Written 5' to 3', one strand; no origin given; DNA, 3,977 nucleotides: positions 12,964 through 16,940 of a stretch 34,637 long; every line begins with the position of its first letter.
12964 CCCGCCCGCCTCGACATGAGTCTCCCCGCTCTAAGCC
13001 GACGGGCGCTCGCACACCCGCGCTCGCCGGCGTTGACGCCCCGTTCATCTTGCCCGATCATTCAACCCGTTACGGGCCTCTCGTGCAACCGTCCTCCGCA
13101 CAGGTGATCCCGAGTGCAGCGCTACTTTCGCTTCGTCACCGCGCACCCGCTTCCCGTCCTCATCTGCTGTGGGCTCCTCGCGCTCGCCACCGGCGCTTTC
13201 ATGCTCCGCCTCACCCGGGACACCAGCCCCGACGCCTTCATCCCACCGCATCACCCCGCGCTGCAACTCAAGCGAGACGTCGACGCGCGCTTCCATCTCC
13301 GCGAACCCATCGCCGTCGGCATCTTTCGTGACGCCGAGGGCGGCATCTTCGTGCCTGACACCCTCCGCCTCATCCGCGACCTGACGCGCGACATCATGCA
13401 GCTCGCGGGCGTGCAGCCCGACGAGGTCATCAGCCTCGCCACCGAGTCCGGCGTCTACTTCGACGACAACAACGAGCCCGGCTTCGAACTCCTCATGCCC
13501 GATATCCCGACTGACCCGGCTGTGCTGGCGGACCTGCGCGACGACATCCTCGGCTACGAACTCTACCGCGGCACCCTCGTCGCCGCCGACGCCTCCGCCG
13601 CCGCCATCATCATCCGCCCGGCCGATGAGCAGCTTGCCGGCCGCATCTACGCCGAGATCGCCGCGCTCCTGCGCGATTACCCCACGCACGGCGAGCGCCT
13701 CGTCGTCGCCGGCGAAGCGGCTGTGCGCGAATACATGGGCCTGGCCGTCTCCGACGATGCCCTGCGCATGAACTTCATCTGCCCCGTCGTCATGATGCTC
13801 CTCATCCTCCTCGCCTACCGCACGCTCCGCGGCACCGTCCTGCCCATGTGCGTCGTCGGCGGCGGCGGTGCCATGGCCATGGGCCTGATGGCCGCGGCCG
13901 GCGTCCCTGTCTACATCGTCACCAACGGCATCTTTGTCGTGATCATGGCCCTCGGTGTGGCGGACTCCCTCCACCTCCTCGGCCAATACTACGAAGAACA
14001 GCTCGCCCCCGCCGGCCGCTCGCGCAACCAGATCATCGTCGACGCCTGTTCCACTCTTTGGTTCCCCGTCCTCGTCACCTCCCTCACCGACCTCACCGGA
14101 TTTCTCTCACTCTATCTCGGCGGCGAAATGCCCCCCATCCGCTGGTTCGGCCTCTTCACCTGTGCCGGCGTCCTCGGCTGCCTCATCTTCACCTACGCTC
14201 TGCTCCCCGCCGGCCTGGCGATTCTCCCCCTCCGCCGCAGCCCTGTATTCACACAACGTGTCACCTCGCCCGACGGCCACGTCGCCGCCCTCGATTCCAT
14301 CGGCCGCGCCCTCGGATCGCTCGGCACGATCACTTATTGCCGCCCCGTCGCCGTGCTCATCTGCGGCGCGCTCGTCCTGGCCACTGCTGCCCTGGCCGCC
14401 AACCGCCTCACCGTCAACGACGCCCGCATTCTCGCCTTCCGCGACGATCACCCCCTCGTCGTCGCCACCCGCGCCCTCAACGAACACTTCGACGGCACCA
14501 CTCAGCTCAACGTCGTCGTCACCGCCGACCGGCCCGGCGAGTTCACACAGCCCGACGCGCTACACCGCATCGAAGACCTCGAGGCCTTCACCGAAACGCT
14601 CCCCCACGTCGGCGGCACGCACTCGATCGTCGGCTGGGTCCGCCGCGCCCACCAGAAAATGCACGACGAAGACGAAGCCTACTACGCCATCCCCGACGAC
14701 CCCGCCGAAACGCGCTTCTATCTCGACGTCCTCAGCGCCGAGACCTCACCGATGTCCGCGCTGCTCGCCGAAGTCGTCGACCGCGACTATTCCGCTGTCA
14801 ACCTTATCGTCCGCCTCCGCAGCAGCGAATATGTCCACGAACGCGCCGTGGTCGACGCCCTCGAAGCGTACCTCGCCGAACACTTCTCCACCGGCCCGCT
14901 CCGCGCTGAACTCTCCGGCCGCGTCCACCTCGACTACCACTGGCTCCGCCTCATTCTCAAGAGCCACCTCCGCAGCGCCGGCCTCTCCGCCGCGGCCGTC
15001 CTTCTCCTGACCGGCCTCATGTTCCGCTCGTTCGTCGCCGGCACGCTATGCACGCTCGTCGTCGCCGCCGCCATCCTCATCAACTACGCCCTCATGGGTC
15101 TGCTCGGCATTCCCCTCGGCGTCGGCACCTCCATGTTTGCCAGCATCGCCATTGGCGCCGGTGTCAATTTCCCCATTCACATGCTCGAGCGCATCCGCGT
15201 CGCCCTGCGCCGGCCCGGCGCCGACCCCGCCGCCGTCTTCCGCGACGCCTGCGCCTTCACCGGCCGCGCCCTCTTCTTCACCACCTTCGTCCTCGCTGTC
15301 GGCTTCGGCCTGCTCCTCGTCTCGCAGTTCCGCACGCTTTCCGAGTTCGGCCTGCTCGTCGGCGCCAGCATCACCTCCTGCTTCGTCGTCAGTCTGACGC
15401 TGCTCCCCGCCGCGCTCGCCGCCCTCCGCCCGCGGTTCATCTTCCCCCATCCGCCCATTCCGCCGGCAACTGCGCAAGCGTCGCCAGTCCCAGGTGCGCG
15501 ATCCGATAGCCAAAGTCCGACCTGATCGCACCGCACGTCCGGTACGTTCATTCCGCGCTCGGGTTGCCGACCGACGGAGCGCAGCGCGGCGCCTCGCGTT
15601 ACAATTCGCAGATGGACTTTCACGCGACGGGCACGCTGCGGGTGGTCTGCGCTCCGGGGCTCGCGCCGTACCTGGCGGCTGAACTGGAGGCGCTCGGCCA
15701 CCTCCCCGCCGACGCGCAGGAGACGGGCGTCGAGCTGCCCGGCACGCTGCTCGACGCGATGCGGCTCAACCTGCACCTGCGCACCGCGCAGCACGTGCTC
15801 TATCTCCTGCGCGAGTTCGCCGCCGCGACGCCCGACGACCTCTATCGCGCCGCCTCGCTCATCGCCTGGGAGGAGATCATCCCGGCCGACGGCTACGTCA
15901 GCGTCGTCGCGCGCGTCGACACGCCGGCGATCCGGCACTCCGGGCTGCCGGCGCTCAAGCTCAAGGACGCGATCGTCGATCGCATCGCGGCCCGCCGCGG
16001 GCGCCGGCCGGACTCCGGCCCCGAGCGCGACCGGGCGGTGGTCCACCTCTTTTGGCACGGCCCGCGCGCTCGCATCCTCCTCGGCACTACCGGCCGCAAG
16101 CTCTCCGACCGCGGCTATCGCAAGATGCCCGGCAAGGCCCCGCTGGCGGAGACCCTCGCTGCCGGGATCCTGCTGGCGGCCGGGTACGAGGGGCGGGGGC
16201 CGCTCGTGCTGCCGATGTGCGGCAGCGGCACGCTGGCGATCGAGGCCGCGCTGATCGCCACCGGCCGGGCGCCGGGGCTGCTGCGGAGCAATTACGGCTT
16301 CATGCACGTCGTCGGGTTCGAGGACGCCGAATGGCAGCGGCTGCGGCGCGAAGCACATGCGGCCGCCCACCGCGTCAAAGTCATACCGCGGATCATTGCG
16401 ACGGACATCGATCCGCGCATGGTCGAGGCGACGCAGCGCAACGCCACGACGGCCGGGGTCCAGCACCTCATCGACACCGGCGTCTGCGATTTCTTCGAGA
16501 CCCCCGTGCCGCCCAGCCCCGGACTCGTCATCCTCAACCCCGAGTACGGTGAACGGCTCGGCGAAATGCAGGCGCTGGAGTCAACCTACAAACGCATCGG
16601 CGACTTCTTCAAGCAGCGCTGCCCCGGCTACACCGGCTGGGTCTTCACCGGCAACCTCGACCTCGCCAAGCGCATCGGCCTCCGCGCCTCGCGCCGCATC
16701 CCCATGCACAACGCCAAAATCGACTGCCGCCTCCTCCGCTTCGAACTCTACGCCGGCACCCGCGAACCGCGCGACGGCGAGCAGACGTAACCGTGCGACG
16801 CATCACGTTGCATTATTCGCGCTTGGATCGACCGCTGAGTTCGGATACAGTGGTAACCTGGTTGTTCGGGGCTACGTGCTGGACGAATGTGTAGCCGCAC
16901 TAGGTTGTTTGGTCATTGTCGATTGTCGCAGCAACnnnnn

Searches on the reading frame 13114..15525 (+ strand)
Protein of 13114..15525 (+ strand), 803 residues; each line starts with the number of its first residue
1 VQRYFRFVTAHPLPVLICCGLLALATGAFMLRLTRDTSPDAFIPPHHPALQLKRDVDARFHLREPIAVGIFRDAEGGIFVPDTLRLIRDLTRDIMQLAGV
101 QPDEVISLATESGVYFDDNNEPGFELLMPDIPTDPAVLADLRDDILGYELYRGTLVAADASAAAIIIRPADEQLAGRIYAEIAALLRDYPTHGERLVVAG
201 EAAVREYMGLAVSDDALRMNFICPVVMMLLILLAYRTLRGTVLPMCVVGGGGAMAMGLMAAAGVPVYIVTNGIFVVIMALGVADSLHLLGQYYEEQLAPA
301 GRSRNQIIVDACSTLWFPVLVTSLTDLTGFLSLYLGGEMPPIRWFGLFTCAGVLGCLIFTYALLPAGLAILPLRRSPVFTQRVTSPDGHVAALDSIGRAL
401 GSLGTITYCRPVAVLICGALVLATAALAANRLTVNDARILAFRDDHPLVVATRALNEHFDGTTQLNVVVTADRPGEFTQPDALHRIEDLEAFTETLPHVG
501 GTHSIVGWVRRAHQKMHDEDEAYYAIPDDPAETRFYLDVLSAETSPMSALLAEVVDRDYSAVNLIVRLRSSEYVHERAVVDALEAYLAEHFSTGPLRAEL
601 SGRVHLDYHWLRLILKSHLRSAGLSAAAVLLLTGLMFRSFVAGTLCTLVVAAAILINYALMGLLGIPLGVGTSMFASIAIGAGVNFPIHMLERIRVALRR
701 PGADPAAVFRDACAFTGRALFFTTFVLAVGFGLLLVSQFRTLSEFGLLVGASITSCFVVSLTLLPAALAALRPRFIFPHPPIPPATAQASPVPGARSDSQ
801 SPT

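Call 54: search_protein_families(library=ncbifam, max_evalue=0.001, proteins=[window:13114-15525:+])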
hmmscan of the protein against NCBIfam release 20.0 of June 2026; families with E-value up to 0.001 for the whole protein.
window:13114-15525:+ (803 aa): 4 families
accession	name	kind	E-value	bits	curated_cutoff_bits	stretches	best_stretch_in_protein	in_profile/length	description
TIGR00921.1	2A067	subfamily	2.1e-58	198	351.9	2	151-527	126-509/733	hydrophobe/amphiphile efflux-3 (HAE3) family transporter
TIGR00833.1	actII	subfamily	4.6e-41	141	874.7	2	154-499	109-449/910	MMPL family RND transporter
TIGR03480.1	HpnN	hypoth_equivalog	2.1e-18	65.7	751.85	2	596-774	249-426/862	hopanoid biosynthesis associated RND transporter like protein HpnN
NF052374.1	HopndTporHpnN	equivalog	1e-10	40.4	1100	1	600-774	256-429/858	hopanoid transporter HpnN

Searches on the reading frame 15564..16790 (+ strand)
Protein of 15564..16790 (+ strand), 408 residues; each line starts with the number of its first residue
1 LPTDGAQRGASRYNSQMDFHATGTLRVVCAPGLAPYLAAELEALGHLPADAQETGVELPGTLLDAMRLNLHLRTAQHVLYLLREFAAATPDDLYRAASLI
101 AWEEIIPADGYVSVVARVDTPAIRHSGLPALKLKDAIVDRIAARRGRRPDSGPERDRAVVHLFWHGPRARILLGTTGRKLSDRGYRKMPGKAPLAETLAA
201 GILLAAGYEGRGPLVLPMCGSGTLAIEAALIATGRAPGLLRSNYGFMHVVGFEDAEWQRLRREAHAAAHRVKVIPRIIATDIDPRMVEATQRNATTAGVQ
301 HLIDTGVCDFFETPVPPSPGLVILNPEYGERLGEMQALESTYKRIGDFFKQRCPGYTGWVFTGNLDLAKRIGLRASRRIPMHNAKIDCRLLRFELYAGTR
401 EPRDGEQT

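Call 7: search_protein_families(library=pfam, max_evalue=1, proteins=[window:15564-16790:+])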
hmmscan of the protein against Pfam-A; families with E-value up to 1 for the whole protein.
window:15564-16790:+ (408 aa): 6 families
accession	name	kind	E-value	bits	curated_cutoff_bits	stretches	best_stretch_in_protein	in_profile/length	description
PF01170.24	UPF0020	-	9.2e-42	143.4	22.3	1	183-390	1-195/197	RMKL-like, methyltransferase domain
PF22020.1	RlmL_1st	-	1.5e-11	44.5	27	1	25-79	2-55/55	RlmL ferredoxin-like domain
PF02926.22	THUMP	-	6e-05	23.8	20.6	1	88-149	2-59/84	THUMP domain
PF09445.16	Methyltransf_15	-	0.01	15.9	22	1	272-313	20-61/165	RNA cap guanine-N2 methyltransferase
PF13649.12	Methyltransf_25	-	0.083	14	27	1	268-317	16-62/97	Methyltransferase domain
PF06325.19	PrmA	-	0.3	11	22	0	276-302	186-212/296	Ribosomal protein L11 methyltransferase (PrmA)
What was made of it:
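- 15564..16790 (+): Left flank: host THUMP/RlmL-like rRNA guanine methyltransferase (GC 0.71, GC3 0.92). Its stop codon marks the left edge of the islet. Pfam UPF0020, RlmL_1st and THUMP (call 7).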

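Call 22: find_encoding_contigs(protein=window:15564-16790:+, flank=10000, max_places=10)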
Protein window:15564-16790:+ (408 aa): no gene with exactly this product is on record in the collection.

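Call 23: find_encoding_contigs(protein=window:15612-16790:+, flank=10000, max_places=10)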
Protein window:15612-16790:+ (392 aa): no gene with exactly this product is on record in the collection.

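Call 54: search_protein_families(library=ncbifam, max_evalue=0.001, proteins=[window:15564-16790:+])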
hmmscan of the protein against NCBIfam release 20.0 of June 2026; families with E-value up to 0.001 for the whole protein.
window:15564-16790:+ (408 aa): 2 families
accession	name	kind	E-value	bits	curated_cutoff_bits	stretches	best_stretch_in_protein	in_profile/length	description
NF008748.0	PRK11783.1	equivalog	7.9e-87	292.1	466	1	24-398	5-385/704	bifunctional 23S rRNA (guanine(2069)-N(7))-methyltransferase RlmK/23S rRNA (guanine(2445)-N(2))-methyltransferase RlmL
NF040721.1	Trm14_Arch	equivalog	2.8e-21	76.1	280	1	28-344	6-315/370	tRNA (guanine(6)-N2)-methyltransferase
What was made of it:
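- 15564..16790 (+): NCBIfam RlmK/RlmL N-terminal half, E 8e-87 (call 54).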
